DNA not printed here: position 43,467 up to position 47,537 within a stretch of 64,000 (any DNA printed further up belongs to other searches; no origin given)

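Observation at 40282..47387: Convergent pair of paralogous giant proteins joining a cytoplasmic CinA-like module, one TM helix and an intact class-B sortase domain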

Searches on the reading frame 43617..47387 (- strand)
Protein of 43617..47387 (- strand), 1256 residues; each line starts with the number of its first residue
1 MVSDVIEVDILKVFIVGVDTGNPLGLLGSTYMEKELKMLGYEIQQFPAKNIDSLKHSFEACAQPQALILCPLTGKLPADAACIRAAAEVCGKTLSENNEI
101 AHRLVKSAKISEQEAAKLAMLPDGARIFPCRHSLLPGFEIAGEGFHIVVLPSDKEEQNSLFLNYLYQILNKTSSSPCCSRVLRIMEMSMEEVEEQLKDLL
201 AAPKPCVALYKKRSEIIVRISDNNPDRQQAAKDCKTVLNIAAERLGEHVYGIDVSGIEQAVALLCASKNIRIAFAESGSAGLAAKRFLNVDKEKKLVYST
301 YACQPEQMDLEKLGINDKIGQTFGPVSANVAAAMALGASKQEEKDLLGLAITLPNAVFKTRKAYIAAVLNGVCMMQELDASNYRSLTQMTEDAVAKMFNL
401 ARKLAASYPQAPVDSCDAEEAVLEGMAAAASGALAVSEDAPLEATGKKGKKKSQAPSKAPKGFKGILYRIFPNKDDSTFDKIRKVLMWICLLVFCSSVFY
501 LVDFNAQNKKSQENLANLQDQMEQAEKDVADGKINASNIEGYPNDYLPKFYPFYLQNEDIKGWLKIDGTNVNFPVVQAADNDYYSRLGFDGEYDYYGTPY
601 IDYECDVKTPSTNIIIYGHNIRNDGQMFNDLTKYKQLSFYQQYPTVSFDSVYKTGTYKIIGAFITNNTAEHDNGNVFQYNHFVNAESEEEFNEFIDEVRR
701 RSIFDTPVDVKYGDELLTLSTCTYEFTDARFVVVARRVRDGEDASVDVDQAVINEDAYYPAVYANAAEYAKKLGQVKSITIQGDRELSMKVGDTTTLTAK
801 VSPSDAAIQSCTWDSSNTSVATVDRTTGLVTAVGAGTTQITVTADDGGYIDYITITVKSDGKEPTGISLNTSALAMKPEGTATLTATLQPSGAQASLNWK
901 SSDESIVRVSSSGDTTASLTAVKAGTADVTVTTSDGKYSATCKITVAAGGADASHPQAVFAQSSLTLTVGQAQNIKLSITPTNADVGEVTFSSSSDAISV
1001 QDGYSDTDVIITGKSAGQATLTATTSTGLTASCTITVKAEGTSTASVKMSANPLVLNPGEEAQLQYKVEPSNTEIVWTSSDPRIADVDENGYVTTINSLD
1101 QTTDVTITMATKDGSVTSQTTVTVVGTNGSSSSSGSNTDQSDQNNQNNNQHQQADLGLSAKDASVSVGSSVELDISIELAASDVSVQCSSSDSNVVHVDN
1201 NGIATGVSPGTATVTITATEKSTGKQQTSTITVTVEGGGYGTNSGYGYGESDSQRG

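Call 3: search_protein_families(library=pfam, proteins=[window:43617-47387:-], max_evalue=0.1)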
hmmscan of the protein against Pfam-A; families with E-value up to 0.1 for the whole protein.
window:43617-47387:- (1256 aa): 10 families
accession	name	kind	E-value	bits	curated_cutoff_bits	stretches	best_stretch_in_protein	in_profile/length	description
PF02368.24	Big_2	-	7.9e-42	141.5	22.8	5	776-848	2-72/79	Bacterial Ig-like domain (group 2)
PF18146.6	CinA_KH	-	1.4e-14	54.3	27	1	179-251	1-73/73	Damage-inducible protein CinA KH domain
PF04203.18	Sortase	-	6.2e-11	42.6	26.6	1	564-738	1-125/125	Sortase domain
PF02464.23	CinA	-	1.8e-06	28.1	23.5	1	257-352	4-98/155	Competence-damaged protein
PF21461.3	HL_N-beta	-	2.5e-06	27.6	27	1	816-856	19-56/57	Hyaluronate lyase, N-terminal beta-sheet domain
PF13629.12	T2SS-T3SS_pil_N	-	2.5e-05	24.3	23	2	902-946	27-71/72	Pilus formation protein N terminal region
PF00801.26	PKD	-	2.9e-05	24.4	23.5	2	867-946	2-78/80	PKD domain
PF22359.2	Big-like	-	0.00036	21.1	27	1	1195-1234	12-47/48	Bacterial Ig-like domain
PF25354.1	Ig_NUP210_16th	-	0.00096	19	27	1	786-841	7-60/72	NUP210-like, Ig-like domain 16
PF20578.4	aBig_2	-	0.0022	18.2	27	2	1070-1124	32-84/89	Atrophied bacterial Ig domain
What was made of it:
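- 43665..45062 (-): P2 passenger: five Big_2 Ig-like repeats (residues 776 to about 1240). Pfam Big_2 gives E 7.9e-42 over five stretches (call 3).
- On Big_2 bacterial Ig-like repeats (PF02368): P2 has five stretches, E 7.9e-42, 141.5 bits (call 3).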

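Call 4: search_protein_families(library=ncbifam, proteins=[window:43617-47387:-], max_evalue=0.1)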
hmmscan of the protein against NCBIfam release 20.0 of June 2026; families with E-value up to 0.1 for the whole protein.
window:43617-47387:- (1256 aa): 8 families
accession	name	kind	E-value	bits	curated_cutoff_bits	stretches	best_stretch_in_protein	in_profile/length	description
TIGR03064.1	sortase_srtB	equivalog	3.3e-44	151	153.75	1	482-733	4-235/235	class B sortase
NF001813.0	PRK00549.1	equivalog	1e-35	123.6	379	1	50-352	45-353/414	competence/damage-inducible protein A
TIGR00200.1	cinA_nterm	subfamily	3.3e-22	78.8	243.15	1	78-386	74-389/414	CinA family nicotinamide mononucleotide deamidase-related protein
NF040525.1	SrtB_LPKTxSAVK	exception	4.1e-14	52.2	200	1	501-742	16-243/261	class B sortase, LPKTxAVK-specific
TIGR00199.1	PncC_domain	subfamily_domain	1.3e-07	31.9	68.9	1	264-352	4-91/149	nicotinamide-nucleotide amidohydrolase family protein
NF002291.0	PRK01215.1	equivalog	1.3e-05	24.5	293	1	30-188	26-190/264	nicotinamide mononucleotide deamidase-related protein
TIGR01076.1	sortase_fam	subfamily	0.0065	16.3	39.35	0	562-636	1-66/136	sortase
NF053514.2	JUQZ_fam_ocin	equivalog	0.015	15.5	40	0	1120-1215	10-90/107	BLB8/JUQZ-1 family protein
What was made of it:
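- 46158..47357 (-): P2 residues about 11-410: complete CinA fold (COG1058 + KH + PncC). Only E156 and T340 of the eight catalytic residues are kept. NF001813 gives E 1e-35; CinA_KH scores 54.3 bits and CinA 28.1 bits (calls 3, 4).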
